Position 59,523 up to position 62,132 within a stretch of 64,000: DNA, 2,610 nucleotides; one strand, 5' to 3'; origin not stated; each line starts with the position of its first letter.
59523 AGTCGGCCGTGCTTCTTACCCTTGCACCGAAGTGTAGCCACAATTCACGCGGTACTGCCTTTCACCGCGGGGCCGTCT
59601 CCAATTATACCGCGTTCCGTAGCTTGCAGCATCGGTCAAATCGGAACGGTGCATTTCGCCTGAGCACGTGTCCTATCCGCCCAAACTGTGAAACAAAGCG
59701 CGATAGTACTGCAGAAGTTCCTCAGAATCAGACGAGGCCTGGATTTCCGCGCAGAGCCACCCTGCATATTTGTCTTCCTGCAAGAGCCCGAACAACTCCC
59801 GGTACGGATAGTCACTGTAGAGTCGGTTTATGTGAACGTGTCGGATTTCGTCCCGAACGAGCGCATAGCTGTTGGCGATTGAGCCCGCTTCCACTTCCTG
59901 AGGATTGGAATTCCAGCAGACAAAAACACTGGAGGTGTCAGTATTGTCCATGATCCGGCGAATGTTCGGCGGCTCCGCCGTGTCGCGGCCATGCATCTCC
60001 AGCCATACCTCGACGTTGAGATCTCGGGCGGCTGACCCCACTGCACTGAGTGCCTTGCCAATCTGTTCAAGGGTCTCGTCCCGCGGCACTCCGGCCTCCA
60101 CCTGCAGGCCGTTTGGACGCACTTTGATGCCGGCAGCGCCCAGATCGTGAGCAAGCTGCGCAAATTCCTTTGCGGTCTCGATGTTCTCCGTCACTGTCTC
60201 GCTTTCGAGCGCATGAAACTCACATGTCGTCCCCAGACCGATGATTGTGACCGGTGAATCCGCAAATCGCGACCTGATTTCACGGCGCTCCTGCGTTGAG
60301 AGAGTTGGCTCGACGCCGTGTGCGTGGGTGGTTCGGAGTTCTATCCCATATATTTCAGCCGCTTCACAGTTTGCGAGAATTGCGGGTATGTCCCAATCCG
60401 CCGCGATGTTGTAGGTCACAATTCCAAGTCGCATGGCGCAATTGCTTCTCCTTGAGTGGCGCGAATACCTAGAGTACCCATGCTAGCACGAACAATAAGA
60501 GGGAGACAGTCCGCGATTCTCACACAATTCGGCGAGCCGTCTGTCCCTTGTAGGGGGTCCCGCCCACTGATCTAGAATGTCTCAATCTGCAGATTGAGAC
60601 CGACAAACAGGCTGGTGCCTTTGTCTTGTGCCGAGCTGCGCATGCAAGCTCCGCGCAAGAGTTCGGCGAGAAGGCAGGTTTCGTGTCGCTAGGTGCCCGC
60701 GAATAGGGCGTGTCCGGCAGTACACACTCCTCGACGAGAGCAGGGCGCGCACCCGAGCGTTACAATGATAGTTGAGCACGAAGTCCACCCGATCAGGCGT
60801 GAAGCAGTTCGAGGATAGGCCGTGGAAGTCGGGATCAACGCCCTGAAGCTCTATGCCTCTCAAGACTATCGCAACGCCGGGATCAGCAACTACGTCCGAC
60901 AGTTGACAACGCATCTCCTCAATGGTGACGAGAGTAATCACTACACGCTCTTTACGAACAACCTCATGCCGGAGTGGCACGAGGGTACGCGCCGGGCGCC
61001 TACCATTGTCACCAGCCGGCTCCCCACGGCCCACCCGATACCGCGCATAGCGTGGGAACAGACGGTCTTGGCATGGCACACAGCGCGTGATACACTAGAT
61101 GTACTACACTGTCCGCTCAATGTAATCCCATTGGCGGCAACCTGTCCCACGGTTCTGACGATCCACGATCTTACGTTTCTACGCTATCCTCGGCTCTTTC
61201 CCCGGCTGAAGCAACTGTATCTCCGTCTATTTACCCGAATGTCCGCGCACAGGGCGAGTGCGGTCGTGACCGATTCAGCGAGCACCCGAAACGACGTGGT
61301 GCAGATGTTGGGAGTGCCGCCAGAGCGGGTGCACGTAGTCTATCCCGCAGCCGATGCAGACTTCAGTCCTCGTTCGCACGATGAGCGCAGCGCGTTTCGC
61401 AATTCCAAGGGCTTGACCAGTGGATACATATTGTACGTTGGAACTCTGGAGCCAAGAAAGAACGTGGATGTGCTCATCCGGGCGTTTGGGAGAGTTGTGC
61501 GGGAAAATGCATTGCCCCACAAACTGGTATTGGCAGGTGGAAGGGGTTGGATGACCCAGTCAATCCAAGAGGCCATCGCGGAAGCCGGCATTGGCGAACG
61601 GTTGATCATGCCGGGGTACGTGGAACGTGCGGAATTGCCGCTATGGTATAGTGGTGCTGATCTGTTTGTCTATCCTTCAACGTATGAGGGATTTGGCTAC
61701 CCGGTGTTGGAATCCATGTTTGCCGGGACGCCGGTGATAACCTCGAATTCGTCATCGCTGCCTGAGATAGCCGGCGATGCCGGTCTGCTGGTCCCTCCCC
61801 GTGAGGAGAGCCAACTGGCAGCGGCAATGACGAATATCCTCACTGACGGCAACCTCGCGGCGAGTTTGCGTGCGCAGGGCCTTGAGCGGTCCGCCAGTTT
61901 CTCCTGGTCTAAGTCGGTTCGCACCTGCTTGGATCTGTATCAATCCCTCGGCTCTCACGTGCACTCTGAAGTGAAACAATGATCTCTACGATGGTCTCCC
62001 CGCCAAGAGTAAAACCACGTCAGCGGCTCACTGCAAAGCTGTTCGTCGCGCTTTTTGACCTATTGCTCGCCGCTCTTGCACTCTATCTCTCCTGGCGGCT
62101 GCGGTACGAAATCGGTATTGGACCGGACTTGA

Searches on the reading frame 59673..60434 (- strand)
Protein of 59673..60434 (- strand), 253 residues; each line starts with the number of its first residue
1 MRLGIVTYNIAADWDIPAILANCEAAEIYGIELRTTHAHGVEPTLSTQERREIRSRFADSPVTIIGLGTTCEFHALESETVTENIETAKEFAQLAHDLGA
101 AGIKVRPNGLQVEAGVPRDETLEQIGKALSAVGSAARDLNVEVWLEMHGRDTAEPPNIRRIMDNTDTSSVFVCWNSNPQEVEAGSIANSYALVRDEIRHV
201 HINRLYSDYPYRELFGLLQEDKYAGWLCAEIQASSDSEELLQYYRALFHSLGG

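Call 7: search_protein_families(library=pfam, proteins=[window:59673-60434:-])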
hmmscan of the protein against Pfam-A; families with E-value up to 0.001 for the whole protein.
window:59673-60434:- (253 aa): 1 family
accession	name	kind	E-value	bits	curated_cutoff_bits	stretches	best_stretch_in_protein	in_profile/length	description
PF01261.30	AP_endonuc_2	-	3.6e-19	69.9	31.1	1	21-240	2-242/249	Xylose isomerase-like TIM barrel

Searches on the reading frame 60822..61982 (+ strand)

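Call 7: search_protein_families(library=pfam, proteins=[window:60822-61982:+])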
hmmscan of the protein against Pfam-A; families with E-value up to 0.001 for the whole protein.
window:60822-61982:+ (386 aa): 5 families
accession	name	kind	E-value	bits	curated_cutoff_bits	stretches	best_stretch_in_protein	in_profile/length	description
PF00534.26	Glycos_transf_1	-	1.7e-35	122.5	26.4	1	192-353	7-169/172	Glycosyl transferases group 1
PF13692.12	Glyco_trans_1_4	-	1.2e-32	113.6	27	1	202-342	3-142/142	Glycosyl transferases group 1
PF13439.12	Glyco_transf_4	-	1.1e-15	58.5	28.5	1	20-180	3-169/170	Glycosyltransferase Family 4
PF20706.3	GT4-conflict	-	3.6e-12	46.4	26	1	167-365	171-367/385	Family 4 Glycosyltransferase in conflict systems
PF13579.12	Glyco_trans_4_4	-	5.3e-10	40.3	29.7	1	20-175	2-157/158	Glycosyl transferase 4-like domain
